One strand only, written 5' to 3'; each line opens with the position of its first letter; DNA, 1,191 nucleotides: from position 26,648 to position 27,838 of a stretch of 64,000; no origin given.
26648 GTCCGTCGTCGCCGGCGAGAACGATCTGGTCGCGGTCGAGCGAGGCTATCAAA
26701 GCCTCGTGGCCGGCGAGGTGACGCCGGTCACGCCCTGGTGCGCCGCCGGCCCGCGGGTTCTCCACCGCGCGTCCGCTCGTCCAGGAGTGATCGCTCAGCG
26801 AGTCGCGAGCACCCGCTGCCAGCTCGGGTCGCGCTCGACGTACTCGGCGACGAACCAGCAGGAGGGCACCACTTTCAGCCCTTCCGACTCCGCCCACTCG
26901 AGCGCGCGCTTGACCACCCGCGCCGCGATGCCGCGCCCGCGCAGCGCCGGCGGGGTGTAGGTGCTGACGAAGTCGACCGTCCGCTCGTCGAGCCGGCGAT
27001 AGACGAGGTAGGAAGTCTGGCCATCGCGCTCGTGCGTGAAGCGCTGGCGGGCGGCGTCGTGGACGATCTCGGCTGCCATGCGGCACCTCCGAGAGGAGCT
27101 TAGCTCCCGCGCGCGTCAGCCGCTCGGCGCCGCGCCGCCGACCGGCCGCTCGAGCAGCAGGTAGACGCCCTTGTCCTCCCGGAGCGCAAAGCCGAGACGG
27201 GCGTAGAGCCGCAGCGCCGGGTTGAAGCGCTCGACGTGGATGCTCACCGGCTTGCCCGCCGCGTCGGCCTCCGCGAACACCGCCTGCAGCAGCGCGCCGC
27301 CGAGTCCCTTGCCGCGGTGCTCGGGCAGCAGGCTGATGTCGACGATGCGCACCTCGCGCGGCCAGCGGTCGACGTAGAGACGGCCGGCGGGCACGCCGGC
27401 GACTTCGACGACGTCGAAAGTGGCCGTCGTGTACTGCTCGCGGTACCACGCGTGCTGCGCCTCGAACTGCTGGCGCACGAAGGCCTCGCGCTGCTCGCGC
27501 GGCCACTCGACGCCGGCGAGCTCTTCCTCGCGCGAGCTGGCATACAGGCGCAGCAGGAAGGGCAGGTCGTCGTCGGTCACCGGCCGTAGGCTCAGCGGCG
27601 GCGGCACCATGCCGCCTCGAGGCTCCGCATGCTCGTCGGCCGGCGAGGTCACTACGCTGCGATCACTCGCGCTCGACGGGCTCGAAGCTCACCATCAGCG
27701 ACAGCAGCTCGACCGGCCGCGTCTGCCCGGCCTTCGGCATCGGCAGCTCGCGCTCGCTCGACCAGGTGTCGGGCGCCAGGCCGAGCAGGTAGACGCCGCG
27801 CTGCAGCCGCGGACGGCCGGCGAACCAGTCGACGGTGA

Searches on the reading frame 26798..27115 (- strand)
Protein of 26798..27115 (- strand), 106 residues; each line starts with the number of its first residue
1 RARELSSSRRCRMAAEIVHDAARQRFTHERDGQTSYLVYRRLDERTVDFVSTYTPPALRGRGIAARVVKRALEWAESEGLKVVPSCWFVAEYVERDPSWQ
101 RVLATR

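Call 7: search_protein_families(library=ncbifam, proteins=[window:26798-27115:-], max_evalue=0.01)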
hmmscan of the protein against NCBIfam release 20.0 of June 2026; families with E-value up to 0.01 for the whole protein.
window:26798-27115:- (106 aa): 0 families

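Call 38: search_protein_families(library=pfam, proteins=[window:26798-27115:-], max_evalue=0.001)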
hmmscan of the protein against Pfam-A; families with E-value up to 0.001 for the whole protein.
window:26798-27115:- (106 aa): 2 families
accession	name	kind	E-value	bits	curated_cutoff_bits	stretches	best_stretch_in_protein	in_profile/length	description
PF14542.12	Acetyltransf_CG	-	1.1e-23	83.6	30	1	26-102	2-80/80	GCN5-related N-acetyl-transferase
PF00583.31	Acetyltransf_1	-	1e-05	26.2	20.7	1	36-85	47-97/116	Acetyltransferase (GNAT) family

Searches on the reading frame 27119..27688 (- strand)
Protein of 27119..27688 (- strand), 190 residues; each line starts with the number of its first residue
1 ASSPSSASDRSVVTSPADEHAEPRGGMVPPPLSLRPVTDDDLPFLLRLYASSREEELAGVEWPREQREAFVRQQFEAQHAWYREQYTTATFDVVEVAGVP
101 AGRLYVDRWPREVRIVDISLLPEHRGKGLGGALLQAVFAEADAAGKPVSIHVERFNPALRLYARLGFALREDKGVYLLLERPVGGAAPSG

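Call 7: search_protein_families(library=ncbifam, proteins=[window:27119-27688:-], max_evalue=0.01)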
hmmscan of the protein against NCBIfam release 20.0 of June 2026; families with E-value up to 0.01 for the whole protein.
window:27119-27688:- (190 aa): 5 families
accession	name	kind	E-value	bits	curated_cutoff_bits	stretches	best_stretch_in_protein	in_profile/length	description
NF000487.1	stat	exception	4.3e-06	26.4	420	1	92-169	82-163/189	streptothricin N-acetyltransferase STAT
TIGR01575.1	rimI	equivalog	4.5e-05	23.6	86.4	1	88-170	31-115/132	ribosomal protein S18-alanine N-acetyltransferase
NF040503.1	resist_ArsN1a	equivalog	0.00042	20.1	170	1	35-168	2-134/159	arsinothricin resistance N-acetyltransferase ArsN1 family A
NF000482.1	AAC_3_XI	exception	0.003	17.4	300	1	118-175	81-140/148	aminoglycoside N-acetyltransferase AAC(3)-XI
TIGR03448.1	mycothiol_MshD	equivalog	0.0035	16.7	163.1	1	96-175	212-293/294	mycothiol synthase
